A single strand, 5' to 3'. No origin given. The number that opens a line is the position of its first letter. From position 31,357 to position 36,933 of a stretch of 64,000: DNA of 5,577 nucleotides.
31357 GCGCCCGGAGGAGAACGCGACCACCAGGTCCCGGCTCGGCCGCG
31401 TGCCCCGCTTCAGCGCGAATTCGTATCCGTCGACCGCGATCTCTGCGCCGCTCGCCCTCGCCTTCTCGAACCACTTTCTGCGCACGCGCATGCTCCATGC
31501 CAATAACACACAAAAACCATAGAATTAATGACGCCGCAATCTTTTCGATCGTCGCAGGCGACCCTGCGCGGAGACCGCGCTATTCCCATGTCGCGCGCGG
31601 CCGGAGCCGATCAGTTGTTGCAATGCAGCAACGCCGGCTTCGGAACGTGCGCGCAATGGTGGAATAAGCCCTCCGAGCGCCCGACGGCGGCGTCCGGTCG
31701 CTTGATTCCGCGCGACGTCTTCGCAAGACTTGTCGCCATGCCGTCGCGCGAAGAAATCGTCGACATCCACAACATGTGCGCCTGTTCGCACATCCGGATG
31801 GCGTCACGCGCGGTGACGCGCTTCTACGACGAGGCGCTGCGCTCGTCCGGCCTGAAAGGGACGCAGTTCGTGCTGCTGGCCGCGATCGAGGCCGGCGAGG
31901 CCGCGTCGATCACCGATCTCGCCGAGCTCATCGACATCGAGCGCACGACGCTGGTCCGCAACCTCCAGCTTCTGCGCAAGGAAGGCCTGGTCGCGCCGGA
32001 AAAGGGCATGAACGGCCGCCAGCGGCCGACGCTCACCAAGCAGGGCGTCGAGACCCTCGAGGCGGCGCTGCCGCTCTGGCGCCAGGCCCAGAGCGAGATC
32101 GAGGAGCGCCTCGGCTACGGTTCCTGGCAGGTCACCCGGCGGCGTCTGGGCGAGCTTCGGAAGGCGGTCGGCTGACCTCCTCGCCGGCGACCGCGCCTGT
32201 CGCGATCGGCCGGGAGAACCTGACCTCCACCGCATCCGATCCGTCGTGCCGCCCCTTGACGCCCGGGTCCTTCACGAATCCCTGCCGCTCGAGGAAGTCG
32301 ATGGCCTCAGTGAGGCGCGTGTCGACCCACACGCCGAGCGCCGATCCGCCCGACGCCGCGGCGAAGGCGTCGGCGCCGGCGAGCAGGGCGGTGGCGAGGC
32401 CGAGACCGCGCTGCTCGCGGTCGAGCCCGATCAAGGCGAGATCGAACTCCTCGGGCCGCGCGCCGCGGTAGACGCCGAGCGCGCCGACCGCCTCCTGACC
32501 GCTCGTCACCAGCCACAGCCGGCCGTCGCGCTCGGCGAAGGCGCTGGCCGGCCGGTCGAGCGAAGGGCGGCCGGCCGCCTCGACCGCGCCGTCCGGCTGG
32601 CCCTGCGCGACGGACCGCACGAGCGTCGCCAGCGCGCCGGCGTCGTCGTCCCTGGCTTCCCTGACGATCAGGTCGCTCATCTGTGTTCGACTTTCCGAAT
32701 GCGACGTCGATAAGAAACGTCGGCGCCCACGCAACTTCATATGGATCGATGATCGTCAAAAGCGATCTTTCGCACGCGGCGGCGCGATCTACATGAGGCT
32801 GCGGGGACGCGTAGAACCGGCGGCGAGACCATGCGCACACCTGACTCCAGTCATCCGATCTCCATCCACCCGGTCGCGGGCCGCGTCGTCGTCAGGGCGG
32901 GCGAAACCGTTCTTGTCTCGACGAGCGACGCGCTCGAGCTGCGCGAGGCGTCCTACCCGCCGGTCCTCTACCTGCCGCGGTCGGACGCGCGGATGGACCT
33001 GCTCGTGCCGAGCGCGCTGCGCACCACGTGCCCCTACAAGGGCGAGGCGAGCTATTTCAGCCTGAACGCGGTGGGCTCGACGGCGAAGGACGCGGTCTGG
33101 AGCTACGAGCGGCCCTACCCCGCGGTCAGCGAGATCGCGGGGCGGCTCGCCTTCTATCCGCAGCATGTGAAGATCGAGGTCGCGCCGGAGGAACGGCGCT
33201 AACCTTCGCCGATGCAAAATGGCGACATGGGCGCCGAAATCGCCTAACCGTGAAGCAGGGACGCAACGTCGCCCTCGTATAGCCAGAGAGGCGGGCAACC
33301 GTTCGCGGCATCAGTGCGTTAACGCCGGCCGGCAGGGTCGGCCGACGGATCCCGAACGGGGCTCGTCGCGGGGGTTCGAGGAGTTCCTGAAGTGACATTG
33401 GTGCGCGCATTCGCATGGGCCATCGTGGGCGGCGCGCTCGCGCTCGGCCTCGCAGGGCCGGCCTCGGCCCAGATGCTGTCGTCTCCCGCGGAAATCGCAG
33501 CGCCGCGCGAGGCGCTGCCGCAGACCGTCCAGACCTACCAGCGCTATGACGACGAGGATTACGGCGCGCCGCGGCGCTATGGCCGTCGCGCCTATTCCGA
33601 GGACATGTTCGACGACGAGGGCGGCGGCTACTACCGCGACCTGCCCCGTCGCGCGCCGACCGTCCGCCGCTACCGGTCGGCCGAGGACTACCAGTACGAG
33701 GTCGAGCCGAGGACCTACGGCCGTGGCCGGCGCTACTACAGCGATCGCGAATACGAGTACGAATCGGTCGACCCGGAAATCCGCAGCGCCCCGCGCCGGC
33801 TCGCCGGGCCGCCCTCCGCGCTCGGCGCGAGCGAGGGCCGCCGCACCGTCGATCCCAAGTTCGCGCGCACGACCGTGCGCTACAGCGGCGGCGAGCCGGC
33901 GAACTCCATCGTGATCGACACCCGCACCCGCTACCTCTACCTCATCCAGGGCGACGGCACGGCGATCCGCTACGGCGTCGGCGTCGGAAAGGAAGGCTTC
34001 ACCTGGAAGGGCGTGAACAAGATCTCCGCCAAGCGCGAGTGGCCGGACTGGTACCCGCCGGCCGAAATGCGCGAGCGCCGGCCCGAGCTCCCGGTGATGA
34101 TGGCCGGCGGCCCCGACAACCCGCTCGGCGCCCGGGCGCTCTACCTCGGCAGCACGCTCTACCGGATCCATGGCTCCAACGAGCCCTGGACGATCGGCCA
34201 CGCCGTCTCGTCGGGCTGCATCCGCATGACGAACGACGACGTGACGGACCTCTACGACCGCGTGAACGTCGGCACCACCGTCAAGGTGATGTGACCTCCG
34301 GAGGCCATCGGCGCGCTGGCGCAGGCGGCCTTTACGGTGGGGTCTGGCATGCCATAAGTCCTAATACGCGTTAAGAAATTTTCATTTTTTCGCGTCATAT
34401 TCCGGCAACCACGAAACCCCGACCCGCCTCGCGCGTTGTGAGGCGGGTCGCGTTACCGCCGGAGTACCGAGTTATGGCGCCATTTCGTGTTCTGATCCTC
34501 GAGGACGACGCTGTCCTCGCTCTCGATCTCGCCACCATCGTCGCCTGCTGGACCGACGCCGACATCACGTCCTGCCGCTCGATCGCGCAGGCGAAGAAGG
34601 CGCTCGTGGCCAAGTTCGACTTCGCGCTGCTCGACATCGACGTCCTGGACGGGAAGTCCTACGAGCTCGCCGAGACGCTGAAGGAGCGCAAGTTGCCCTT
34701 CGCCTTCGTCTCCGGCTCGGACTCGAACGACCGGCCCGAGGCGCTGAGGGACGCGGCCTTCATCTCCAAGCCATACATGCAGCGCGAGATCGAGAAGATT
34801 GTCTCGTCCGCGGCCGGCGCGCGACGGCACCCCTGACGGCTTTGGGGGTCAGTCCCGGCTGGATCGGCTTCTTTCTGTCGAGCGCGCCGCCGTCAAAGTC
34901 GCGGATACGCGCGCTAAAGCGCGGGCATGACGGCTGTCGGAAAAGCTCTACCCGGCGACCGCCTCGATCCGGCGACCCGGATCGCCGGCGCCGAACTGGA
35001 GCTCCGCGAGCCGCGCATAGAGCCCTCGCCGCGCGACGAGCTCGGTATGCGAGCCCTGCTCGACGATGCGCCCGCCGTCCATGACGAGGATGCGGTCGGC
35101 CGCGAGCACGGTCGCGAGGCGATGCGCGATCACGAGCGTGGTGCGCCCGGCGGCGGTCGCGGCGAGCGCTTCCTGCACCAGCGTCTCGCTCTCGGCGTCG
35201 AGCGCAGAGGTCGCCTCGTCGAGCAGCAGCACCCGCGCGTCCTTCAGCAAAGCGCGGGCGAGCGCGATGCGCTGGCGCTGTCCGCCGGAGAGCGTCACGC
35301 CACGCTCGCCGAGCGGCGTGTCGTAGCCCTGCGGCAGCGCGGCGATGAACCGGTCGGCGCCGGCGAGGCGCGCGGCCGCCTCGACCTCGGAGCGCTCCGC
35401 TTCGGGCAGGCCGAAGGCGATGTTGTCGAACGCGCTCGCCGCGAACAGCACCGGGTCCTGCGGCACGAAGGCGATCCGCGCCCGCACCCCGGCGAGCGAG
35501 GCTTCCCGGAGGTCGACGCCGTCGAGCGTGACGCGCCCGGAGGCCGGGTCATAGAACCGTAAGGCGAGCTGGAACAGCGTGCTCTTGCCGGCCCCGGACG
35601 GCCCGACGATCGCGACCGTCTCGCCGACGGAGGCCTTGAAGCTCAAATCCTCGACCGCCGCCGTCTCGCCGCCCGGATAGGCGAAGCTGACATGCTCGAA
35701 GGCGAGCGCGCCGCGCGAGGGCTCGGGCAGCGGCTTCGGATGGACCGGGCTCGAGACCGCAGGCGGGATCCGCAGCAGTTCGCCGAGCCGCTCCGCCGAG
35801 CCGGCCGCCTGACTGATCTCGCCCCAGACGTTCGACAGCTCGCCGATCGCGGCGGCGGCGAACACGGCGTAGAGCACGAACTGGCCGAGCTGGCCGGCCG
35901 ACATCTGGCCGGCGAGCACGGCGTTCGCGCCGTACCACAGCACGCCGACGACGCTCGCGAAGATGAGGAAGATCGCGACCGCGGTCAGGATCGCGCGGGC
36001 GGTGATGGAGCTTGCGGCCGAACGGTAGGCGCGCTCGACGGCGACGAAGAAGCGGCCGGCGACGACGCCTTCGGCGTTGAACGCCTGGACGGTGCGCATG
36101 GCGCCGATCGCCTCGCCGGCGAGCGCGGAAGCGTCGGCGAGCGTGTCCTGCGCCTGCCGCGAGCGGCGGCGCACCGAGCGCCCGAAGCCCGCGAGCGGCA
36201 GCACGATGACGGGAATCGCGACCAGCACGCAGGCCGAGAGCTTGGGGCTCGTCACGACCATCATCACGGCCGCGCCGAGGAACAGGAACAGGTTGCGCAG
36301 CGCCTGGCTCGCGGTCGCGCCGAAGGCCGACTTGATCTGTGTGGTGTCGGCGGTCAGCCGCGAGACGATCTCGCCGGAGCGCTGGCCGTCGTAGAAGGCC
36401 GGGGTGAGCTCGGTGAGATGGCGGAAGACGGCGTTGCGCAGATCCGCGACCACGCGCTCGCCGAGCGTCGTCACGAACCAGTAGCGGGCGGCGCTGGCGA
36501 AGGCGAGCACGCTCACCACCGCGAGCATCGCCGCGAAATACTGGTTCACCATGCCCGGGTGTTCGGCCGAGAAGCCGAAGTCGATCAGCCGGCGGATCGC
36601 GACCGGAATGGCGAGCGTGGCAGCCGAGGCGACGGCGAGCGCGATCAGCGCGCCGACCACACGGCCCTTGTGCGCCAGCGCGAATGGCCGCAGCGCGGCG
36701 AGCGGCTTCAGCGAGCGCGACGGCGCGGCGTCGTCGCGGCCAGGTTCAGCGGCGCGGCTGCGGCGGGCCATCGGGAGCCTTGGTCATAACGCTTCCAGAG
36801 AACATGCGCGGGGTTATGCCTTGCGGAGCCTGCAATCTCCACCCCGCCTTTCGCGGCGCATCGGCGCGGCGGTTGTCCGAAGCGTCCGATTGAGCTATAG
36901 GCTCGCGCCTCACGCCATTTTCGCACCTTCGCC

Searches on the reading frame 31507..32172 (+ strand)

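Call 28: search_protein_families(library=pfam, proteins=[window:31507-32172:+], max_evalue=0.00001)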
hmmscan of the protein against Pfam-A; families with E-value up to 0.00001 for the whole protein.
window:31507-32172:+ (222 aa): 3 families
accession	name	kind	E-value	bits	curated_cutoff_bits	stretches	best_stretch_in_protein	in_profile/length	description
PF12802.13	MarR_2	-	5.7e-09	36.4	27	1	114-165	1-53/61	MarR family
PF12840.13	HTH_20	-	1.8e-06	28.3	27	0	119-163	5-49/51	Helix-turn-helix domain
PF02082.26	Rrf2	-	4.2e-06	27.4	30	0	122-171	13-62/132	Iron-dependent Transcriptional regulator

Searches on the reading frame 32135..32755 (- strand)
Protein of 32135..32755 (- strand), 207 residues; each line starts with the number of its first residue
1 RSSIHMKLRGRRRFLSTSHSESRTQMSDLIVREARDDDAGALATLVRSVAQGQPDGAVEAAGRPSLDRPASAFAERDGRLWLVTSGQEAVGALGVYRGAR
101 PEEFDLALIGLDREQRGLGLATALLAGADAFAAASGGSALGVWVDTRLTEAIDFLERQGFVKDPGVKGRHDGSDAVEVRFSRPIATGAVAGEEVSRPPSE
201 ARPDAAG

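Call 28: search_protein_families(library=pfam, proteins=[window:32135-32755:-], max_evalue=0.00001)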
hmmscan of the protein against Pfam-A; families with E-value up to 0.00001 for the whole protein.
window:32135-32755:- (207 aa): 2 families
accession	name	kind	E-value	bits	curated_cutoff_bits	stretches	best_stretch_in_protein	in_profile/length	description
PF00583.31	Acetyltransf_1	-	1.9e-08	35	20.7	1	72-160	27-116/116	Acetyltransferase (GNAT) family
PF13508.13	Acetyltransf_7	-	2e-06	28.5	27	1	77-161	2-83/84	Acetyltransferase (GNAT) domain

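Call 32: search_protein_families(library=ncbifam, proteins=[window:32135-32755:-], max_evalue=0.00001)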
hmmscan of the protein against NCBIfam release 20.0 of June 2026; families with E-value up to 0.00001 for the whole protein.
window:32135-32755:- (207 aa): 0 families

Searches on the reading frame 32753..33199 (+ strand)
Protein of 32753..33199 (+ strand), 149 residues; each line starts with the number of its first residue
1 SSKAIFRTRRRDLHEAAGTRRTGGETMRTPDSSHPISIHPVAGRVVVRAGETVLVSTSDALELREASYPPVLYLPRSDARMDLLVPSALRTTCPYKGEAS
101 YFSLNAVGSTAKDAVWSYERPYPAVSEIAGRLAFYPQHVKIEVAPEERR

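Call 30: search_protein_families(library=pfam, proteins=[window:32753-33199:+], max_evalue=0.00001)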
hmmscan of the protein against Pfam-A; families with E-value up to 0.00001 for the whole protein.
window:32753-33199:+ (149 aa): 1 family
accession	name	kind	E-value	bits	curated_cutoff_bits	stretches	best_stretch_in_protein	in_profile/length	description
PF04248.19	NTP_transf_9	-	2.2e-31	108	22.1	1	45-136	1-92/93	Domain of unknown function (DUF427)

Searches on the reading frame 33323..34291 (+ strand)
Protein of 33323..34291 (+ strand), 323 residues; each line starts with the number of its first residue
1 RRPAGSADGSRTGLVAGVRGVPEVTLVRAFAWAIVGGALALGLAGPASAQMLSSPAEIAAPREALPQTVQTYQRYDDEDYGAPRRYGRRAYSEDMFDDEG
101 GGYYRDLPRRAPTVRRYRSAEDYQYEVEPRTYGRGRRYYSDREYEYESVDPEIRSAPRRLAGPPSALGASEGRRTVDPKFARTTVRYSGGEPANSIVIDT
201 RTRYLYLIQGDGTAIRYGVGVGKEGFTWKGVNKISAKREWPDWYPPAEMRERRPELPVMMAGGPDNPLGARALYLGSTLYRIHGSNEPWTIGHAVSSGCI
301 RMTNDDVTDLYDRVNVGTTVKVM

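Call 28: search_protein_families(library=pfam, proteins=[window:33323-34291:+], max_evalue=0.00001)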
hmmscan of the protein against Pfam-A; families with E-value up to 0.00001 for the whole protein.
window:33323-34291:+ (323 aa): 1 family
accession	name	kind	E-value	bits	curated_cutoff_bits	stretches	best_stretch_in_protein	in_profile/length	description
PF03734.19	YkuD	-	1.2e-24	88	23.4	1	195-322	3-146/146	L,D-transpeptidase catalytic domain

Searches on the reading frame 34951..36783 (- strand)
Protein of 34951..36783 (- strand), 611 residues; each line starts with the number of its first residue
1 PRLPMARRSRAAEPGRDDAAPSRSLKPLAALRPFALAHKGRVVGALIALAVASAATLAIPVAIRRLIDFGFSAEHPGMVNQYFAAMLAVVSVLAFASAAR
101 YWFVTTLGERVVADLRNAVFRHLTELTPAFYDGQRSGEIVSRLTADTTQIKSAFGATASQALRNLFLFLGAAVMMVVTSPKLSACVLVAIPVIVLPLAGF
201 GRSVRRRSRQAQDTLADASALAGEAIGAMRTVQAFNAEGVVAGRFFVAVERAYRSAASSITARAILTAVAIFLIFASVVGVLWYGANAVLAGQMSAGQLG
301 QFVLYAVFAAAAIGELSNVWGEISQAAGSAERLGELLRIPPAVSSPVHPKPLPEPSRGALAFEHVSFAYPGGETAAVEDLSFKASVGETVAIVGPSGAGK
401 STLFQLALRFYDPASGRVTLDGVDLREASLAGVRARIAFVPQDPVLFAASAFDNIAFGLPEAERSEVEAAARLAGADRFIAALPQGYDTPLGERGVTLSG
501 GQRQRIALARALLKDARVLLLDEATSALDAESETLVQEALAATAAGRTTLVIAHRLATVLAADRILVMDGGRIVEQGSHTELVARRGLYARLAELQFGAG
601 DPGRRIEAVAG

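Call 28: search_protein_families(library=pfam, proteins=[window:34951-36783:-], max_evalue=0.00001)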
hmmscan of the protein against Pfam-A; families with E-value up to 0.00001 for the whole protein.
window:34951-36783:- (611 aa): 3 families
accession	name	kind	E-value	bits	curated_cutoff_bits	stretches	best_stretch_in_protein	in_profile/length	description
PF00664.28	ABC_membrane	-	8.2e-53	180.3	28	1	45-306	4-267/274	ABC transporter transmembrane region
PF00005.33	ABC_tran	-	7.6e-33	114.5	25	1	378-526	2-137/137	ABC transporter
PF02463.25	SMC_N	-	1.7e-06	28.1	40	0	497-566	136-209/220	RecF/RecN/SMC N terminal domain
